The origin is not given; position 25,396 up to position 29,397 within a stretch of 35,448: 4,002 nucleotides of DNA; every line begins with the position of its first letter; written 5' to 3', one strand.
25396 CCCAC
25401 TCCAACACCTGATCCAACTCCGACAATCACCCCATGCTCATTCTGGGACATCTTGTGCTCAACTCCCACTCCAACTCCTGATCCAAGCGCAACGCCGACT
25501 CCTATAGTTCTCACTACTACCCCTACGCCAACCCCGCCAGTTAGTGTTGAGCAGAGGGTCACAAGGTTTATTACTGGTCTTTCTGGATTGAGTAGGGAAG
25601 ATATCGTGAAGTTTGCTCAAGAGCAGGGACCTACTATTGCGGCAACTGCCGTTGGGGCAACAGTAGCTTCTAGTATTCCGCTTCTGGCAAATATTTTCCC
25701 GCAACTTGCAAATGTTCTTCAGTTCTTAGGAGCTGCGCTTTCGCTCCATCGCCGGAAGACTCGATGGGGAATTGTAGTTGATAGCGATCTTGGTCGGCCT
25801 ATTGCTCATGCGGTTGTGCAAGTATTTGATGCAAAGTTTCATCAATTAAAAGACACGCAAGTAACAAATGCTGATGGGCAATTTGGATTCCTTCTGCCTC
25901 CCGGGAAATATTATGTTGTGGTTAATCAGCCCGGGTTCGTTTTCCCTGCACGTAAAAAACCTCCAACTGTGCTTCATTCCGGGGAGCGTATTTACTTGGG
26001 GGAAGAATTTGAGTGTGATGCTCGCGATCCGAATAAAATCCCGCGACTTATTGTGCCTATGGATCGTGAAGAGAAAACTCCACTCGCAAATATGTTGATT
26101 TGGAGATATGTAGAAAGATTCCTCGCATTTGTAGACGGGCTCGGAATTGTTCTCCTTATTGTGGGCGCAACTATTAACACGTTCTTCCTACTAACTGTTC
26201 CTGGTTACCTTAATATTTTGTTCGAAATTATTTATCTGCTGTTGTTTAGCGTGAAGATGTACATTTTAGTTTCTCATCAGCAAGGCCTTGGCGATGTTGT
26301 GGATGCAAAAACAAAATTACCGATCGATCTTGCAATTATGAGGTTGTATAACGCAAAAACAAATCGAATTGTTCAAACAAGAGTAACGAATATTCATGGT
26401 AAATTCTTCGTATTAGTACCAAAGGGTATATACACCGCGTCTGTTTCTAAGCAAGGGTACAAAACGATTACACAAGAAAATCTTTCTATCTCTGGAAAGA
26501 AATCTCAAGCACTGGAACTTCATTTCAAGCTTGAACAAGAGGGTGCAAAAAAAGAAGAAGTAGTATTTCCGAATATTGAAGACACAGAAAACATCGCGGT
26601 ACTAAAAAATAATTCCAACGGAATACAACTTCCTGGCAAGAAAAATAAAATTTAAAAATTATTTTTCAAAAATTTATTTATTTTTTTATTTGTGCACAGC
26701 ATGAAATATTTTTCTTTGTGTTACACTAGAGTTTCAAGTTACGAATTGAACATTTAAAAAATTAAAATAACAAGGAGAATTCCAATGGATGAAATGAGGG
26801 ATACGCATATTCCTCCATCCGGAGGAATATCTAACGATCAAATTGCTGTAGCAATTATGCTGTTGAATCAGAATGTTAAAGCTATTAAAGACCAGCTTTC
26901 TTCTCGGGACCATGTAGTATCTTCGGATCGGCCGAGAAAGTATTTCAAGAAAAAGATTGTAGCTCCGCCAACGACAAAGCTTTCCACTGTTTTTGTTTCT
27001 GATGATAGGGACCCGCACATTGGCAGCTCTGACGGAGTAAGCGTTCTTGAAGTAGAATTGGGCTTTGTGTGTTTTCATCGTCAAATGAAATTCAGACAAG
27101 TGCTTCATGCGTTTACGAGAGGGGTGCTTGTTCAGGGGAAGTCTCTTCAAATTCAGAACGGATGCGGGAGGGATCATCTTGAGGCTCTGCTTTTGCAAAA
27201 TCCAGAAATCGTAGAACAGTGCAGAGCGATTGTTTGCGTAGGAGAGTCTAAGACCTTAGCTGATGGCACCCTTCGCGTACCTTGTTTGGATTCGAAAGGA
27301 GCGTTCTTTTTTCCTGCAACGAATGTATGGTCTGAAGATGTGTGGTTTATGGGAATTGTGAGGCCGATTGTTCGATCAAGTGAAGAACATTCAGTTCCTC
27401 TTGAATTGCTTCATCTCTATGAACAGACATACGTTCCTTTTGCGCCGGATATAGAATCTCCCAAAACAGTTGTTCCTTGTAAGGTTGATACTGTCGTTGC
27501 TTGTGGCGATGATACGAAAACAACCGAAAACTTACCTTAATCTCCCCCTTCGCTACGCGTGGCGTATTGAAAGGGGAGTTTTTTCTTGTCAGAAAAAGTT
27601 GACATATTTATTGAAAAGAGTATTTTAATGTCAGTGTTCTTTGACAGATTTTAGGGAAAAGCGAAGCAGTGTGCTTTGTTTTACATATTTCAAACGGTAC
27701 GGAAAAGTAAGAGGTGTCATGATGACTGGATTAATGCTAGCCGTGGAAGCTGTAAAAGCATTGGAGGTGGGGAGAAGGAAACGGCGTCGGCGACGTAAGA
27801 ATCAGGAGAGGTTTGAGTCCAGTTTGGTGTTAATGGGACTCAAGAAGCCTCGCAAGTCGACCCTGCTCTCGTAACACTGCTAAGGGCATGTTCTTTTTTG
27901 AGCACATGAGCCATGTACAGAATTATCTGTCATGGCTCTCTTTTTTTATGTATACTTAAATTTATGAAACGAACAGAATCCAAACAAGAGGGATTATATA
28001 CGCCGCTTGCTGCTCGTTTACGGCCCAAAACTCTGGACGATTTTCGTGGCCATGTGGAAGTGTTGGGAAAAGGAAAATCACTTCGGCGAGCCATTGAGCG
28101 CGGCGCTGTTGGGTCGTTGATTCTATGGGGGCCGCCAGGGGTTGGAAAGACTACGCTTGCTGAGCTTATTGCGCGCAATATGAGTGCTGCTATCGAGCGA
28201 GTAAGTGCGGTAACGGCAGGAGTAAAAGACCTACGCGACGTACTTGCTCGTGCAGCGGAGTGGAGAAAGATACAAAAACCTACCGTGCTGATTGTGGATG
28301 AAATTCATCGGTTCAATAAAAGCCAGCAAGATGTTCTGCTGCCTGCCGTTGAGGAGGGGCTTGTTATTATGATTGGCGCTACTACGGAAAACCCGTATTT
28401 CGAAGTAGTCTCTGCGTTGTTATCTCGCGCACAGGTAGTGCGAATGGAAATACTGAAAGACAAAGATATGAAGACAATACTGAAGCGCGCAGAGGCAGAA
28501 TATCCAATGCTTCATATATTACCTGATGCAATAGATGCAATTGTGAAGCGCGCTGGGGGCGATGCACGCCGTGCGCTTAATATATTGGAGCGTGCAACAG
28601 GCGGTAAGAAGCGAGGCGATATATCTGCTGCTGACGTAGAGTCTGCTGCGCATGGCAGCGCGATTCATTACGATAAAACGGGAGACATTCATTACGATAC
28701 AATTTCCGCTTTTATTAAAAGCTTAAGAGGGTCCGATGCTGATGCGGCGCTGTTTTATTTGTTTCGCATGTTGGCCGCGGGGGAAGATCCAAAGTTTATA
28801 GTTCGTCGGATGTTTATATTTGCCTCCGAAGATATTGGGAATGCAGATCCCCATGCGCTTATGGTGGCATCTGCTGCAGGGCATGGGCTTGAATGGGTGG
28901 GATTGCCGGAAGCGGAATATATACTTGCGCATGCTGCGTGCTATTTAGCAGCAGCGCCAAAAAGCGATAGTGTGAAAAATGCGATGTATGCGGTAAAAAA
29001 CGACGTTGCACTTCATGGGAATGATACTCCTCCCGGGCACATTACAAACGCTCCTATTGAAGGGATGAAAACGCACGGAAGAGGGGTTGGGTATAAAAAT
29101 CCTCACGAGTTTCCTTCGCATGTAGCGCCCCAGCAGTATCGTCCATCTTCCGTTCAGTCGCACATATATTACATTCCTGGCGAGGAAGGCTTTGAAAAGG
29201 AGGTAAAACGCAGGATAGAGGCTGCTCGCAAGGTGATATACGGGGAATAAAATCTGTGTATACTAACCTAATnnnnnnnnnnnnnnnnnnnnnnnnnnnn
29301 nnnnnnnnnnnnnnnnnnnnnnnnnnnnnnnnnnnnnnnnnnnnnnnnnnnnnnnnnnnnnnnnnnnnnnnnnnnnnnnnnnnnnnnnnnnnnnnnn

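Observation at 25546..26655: The two largest surface proteins share a C-terminal membrane module that could be an uncharacterised anchor or export device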

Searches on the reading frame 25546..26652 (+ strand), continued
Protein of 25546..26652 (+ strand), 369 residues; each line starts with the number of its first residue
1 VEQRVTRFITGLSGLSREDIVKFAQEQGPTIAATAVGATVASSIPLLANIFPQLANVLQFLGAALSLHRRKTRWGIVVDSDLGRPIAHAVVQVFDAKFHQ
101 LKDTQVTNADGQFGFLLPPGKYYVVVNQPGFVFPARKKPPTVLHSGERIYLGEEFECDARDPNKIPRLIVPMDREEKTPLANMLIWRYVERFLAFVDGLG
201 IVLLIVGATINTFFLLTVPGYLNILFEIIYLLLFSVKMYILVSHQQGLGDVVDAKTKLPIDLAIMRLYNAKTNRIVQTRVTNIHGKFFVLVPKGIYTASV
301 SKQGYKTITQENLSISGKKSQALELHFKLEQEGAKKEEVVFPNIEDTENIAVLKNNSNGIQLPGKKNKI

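Call 56: search_protein_families(library=pfam, alignment_id=A5, max_evalue=0.0001)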
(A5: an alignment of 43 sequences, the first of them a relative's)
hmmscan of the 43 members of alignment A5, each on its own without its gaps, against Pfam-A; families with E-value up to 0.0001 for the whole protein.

A. member 1, P0022 (947 aa): 3 families
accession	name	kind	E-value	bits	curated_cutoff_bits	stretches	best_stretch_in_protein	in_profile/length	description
PF13620.12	CarboxypepD_reg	-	6.2e-18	65.4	32.3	2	863-942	4-80/82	Carboxypeptidase regulatory-like domain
PF13715.12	CarbopepD_reg_2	-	5.1e-10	39.7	32.2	1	863-945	3-78/88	CarboxypepD_reg-like domain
PF17802.7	SpaA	-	8e-07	29.6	23.1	0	692-739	8-57/91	Prealbumin-like fold domain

B. families by the number of members that match (of 43 scanned): 34 families (the first 25 are shown)
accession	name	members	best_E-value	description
PF13620.12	CarboxypepD_reg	39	5.4e-27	Carboxypeptidase regulatory-like domain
PF13715.12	CarbopepD_reg_2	36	8.7e-14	CarboxypepD_reg-like domain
PF17802.7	SpaA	18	2.5e-09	Prealbumin-like fold domain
PF00041.27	fn3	13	7.5e-55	Fibronectin type III domain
PF07210.18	DUF1416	10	3.8e-08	Protein of unknown function (DUF1416)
PF22352.2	K319L-like_PKD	8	4.2e-21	K319L-like, PKD domain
PF13517.12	FG-GAP_3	7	9.2e-39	FG-GAP-like repeat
PF01839.29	FG-GAP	5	1.1e-14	FG-GAP repeat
PF17210.9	SdrD_B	5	1.6e-10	SdrD B-like domain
PF18911.6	PKD_4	5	4.6e-08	PKD domain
PF13205.12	Big_5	4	4.1e-32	Bacterial Ig-like domain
PF14870.12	PSII_BNR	3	2.7e-27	Photosynthesis system II assembly factor YCF48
PF17963.7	Big_9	3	6.1e-10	Bacterial Ig domain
PF19077.6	Big_13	3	4e-09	Bacterial Ig-like domain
PF16656.11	Pur_ac_phosph_N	3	1e-07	Purple acid Phosphatase, N-terminal domain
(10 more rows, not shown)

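Call 61: list_cluster_members(proteins=[P0029, P0034, P0039, P0043, P0053, P0068, P0093, P0126, P0143, P0161])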
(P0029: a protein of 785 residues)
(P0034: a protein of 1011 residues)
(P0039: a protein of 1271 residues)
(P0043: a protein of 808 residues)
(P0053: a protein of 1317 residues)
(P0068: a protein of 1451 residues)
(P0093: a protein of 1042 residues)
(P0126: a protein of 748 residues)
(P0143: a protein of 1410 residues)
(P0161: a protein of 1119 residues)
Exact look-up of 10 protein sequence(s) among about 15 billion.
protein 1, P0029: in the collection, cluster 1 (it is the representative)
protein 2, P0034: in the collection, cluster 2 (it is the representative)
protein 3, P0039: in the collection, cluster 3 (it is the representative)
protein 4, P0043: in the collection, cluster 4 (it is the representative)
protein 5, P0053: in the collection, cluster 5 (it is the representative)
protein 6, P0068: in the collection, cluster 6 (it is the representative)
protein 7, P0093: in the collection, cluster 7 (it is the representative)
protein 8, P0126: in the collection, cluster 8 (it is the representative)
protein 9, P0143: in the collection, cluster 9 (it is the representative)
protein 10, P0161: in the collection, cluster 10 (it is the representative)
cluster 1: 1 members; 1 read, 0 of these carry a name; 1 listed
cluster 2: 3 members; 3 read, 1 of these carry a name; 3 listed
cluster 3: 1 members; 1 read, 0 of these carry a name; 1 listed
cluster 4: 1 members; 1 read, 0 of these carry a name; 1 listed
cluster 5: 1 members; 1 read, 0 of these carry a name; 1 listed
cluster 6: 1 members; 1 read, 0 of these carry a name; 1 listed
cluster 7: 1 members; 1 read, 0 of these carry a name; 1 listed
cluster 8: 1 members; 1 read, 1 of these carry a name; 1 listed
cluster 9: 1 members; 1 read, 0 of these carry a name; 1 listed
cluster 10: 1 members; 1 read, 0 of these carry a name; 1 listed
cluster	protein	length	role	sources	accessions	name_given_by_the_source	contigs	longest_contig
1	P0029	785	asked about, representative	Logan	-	-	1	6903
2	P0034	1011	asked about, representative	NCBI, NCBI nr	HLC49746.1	MAG TPA: carboxypeptidase-like regulatory domain-containing protein, partial [Candidatus ... | carboxypeptidase-like regulatory domain-containing protein [Candidatus Andersenbacteria ...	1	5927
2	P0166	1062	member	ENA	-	-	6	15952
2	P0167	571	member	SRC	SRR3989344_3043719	-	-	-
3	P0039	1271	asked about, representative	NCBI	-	-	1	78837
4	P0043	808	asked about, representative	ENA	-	-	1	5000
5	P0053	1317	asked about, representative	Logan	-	-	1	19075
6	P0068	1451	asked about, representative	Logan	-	-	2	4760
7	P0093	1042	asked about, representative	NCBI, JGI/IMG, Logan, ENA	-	-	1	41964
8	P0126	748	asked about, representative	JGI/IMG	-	hypothetical protein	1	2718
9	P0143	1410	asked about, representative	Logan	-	-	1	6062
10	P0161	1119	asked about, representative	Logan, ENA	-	-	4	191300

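Call 78: search_protein_families(library=pfam, proteins=[L006:8975-9622:-], max_evalue=0.01)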
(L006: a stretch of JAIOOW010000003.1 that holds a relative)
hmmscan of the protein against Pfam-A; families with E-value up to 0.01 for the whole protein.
L006:8975-9622:- (216 aa): 0 families

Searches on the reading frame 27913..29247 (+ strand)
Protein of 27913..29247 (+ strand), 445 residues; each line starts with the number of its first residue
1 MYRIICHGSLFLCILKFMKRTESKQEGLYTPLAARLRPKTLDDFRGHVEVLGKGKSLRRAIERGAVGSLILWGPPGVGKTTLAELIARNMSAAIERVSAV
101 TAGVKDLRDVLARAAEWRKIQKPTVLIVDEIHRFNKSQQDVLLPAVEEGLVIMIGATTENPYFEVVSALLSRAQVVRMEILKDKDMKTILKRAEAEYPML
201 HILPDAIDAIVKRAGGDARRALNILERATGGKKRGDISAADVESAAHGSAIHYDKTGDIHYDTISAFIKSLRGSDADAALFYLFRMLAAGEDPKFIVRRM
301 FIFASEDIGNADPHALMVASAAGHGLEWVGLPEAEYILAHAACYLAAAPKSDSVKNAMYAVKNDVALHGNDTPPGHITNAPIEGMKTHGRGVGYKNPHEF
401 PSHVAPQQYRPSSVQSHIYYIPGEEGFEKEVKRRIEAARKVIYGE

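Call 10: search_protein_families(library=pfam, proteins=[window:27913-29247:+], max_evalue=0.001)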
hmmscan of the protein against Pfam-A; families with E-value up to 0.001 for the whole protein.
window:27913-29247:+ (445 aa): 17 families
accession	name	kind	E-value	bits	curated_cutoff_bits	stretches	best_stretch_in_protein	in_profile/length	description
PF12002.13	MgsA_C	-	1.5e-57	194.5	27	1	273-437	1-165/167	MgsA AAA+ ATPase C terminal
PF16193.11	AAA_assoc_2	-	3.1e-21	75.8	34.3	1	200-272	5-81/81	AAA C-terminal domain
PF00004.35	AAA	-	1.7e-17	64.5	21.2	1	69-175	1-125/131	ATPase family associated with various cellular activities (AAA)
PF05496.18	RuvB_N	-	2.3e-17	63.7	27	1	36-157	1-120/159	Holliday junction DNA helicase RuvB P-loop domain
PF13191.12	AAA_16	-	1.3e-09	39.2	32.6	1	60-93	18-51/167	AAA ATPase domain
PF07728.20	AAA_5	-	7.8e-08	32.9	22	1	69-149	2-93/139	AAA domain (dynein-related subfamily)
PF13401.12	AAA_22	-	6.5e-06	26.9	27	0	67-92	6-31/130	AAA domain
PF07726.17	AAA_3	-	6e-05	23.4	27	1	70-161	3-101/131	ATPase family associated with various cellular activities (AAA)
PF01078.27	Mg_chelatase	-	6.4e-05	22.9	20.3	0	55-95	9-51/207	Magnesium chelatase, subunit ChlI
PF20720.3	nSTAND3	-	6.5e-05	23.1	27.2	1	68-112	19-62/155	Novel STAND NTPase 3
PF00910.28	RNA_helicase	-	0.0001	23.1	21.5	1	70-139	2-66/105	RNA helicase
PF13173.12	AAA_14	-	0.00011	22.6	27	1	69-171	5-113/129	AAA domain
PF14532.12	Sigma54_activ_2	-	0.00037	21.2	25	1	69-147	24-94/138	Sigma-54 interaction domain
PF13604.12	AAA_30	-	0.00037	20.7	27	0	69-155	21-123/191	AAA domain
PF13245.12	AAA_19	-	0.00057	20.5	25.1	0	68-96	13-43/134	AAA domain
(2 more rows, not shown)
